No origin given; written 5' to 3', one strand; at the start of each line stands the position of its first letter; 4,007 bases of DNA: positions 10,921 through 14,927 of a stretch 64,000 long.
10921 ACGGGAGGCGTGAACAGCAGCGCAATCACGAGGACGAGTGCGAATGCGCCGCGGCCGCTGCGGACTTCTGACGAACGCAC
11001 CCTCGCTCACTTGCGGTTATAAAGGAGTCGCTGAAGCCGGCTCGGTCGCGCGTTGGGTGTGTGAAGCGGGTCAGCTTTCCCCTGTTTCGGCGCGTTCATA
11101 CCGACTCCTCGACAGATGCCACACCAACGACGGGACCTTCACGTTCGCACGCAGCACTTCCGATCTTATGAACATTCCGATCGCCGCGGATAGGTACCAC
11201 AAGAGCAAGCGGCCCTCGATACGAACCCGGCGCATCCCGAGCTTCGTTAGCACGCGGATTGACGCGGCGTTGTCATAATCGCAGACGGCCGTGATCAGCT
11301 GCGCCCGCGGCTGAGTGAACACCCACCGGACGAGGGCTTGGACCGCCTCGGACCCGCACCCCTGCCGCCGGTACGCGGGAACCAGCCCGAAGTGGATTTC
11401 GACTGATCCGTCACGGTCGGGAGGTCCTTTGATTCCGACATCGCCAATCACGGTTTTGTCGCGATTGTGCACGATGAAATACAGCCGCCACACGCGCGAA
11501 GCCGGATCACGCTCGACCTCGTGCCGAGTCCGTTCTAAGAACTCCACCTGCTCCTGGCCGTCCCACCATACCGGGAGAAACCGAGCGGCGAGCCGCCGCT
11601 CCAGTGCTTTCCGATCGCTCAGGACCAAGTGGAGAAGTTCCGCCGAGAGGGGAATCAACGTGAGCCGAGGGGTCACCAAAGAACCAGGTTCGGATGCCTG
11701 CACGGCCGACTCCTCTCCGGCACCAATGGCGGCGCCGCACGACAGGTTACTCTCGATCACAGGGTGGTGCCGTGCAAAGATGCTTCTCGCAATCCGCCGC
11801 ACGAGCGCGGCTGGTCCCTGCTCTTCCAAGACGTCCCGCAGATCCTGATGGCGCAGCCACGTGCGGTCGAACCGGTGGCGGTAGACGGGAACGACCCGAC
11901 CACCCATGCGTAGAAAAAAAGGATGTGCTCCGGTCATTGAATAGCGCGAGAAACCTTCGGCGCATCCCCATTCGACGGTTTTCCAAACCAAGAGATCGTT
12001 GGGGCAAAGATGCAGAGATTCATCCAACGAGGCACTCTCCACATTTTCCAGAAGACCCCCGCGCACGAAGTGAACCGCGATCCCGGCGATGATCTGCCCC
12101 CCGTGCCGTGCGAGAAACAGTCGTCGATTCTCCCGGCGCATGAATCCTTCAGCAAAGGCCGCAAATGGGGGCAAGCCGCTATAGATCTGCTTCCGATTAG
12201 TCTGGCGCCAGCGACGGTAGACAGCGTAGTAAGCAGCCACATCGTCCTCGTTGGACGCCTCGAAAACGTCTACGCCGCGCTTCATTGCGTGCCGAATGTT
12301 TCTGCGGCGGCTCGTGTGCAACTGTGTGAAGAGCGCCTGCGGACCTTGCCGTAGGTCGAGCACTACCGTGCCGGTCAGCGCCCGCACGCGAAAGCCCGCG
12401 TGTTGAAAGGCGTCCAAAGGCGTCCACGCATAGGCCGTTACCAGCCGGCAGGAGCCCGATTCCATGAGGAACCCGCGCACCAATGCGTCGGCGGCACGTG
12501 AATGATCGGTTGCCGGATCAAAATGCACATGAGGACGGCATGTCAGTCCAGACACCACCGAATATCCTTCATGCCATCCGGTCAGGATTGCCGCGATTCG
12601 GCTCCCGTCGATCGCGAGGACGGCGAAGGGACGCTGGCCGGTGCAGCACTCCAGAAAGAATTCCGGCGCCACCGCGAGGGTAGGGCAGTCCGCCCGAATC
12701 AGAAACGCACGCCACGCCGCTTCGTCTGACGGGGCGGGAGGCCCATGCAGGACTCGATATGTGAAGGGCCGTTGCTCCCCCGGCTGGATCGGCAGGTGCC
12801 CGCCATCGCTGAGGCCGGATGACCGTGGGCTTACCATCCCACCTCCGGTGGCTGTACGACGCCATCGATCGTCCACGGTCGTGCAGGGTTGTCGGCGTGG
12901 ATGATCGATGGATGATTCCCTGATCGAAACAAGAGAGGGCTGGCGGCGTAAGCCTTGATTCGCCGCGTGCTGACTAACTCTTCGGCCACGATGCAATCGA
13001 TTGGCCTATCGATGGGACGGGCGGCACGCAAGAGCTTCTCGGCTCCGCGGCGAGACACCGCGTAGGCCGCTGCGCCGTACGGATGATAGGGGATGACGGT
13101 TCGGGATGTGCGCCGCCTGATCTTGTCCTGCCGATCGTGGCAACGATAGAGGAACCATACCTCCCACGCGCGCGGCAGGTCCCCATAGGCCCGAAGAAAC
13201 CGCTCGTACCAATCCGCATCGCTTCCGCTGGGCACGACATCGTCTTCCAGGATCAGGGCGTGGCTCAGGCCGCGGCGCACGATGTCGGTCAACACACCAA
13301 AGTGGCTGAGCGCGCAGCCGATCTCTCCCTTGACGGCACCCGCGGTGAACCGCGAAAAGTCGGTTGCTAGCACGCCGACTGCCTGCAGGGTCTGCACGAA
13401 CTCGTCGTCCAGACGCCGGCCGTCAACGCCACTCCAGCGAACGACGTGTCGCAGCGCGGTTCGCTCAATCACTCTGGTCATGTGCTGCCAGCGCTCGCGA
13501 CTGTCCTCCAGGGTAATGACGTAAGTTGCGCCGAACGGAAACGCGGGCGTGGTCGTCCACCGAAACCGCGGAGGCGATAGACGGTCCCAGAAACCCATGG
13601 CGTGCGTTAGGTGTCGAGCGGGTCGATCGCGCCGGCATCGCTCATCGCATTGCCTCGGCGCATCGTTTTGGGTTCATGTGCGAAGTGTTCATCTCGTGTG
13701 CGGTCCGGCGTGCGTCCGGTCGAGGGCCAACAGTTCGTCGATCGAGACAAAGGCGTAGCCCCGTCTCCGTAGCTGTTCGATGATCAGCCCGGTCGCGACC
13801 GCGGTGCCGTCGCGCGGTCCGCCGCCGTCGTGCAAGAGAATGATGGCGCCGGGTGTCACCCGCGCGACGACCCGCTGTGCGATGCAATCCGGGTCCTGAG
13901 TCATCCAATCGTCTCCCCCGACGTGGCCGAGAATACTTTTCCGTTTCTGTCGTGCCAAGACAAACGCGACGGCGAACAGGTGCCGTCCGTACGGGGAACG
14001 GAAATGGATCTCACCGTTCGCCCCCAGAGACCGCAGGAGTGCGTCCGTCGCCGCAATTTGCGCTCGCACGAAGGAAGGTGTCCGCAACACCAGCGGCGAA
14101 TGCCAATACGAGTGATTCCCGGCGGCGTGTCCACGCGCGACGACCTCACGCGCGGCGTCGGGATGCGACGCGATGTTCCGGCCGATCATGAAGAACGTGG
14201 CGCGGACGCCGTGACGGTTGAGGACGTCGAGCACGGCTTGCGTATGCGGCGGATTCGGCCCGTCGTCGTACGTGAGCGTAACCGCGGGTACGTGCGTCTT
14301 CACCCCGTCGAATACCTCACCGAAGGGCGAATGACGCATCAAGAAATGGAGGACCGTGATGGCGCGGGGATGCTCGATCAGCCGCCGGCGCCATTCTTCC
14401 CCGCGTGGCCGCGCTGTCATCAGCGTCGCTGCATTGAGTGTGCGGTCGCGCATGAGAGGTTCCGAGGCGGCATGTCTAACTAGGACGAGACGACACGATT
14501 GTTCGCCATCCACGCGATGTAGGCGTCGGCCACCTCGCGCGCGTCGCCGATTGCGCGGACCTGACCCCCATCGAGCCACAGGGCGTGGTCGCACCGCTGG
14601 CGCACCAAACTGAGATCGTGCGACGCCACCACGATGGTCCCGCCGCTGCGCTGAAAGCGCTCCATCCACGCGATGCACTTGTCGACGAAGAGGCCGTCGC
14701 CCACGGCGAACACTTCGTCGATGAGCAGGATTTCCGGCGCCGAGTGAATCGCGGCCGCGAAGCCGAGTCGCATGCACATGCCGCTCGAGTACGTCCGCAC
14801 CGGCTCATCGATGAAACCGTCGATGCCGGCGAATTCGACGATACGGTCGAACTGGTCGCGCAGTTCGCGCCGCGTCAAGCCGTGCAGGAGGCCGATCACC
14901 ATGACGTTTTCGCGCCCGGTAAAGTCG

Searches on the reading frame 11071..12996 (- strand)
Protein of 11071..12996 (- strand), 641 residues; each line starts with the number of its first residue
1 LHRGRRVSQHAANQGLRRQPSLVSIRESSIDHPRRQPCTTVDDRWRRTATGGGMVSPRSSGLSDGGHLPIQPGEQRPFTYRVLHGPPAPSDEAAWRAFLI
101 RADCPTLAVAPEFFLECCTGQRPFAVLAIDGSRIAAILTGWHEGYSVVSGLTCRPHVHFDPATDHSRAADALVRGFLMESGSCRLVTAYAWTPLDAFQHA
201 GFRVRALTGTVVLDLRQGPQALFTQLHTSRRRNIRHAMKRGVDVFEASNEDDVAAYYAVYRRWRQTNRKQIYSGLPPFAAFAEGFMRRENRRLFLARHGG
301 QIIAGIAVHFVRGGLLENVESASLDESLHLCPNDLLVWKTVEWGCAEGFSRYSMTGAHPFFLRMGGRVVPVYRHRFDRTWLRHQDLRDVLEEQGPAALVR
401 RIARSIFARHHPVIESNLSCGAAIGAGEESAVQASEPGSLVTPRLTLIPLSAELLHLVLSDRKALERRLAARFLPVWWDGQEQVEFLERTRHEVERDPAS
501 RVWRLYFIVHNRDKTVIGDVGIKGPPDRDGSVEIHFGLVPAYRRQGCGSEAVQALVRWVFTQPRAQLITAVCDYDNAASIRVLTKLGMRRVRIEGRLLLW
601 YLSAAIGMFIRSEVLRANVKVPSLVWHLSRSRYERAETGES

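Call 75: search_protein_families(library=pfam, proteins=[window:11071-12996:-], max_evalue=0.00001)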
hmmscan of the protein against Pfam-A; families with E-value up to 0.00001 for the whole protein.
window:11071-12996:- (641 aa): 4 families
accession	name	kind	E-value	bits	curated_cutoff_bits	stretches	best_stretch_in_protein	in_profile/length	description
PF13302.13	Acetyltransf_3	-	2e-21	77.6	25.4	1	444-589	1-138/138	Acetyltransferase (GNAT) domain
PF00583.31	Acetyltransf_1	-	8.1e-13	49.1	20.7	1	489-588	19-116/116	Acetyltransferase (GNAT) family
PF13480.13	Acetyltransf_6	-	2.6e-11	44.3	22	1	229-357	2-137/143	Acetyltransferase (GNAT) domain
PF13523.12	Acetyltransf_8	-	2.9e-07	30.7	27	1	528-592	76-141/145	Acetyltransferase (GNAT) domain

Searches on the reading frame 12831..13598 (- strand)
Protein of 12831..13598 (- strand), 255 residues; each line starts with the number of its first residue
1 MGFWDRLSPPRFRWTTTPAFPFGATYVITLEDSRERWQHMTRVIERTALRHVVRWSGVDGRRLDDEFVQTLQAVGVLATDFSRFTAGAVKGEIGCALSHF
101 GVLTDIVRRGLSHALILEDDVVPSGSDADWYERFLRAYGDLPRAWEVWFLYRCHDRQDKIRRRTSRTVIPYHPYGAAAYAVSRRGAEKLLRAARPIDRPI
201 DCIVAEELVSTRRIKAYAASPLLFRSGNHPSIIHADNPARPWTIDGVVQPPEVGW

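Call 75: search_protein_families(library=pfam, proteins=[window:12831-13598:-], max_evalue=0.00001)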
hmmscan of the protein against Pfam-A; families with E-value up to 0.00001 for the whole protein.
window:12831-13598:- (255 aa): 1 family
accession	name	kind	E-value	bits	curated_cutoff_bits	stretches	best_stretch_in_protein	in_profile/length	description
PF01755.23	Glyco_transf_25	-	2.4e-15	57.4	24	1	25-203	4-198/199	Glycosyltransferase family 25 (LPS biosynthesis protein)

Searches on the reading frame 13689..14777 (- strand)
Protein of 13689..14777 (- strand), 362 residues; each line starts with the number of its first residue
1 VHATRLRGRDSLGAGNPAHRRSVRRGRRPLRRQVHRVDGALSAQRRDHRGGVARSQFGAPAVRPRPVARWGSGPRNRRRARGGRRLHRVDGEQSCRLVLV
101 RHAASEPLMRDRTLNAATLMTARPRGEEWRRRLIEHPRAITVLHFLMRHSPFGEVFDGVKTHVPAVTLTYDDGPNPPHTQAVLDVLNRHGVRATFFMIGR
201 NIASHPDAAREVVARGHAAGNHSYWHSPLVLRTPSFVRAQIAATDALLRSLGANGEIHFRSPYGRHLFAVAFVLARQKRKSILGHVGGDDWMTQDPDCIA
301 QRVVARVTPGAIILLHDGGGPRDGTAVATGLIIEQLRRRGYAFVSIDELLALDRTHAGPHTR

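Call 76: search_protein_families(library=pfam, proteins=[window:13689-14777:-], max_evalue=0.00001)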
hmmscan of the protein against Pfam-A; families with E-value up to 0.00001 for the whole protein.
window:13689-14777:- (362 aa): 1 family
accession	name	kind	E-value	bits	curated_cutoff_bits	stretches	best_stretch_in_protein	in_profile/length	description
PF01522.26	Polysacc_deac_1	-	1.4e-28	99.8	23.1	1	160-267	3-109/124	Polysaccharide deacetylase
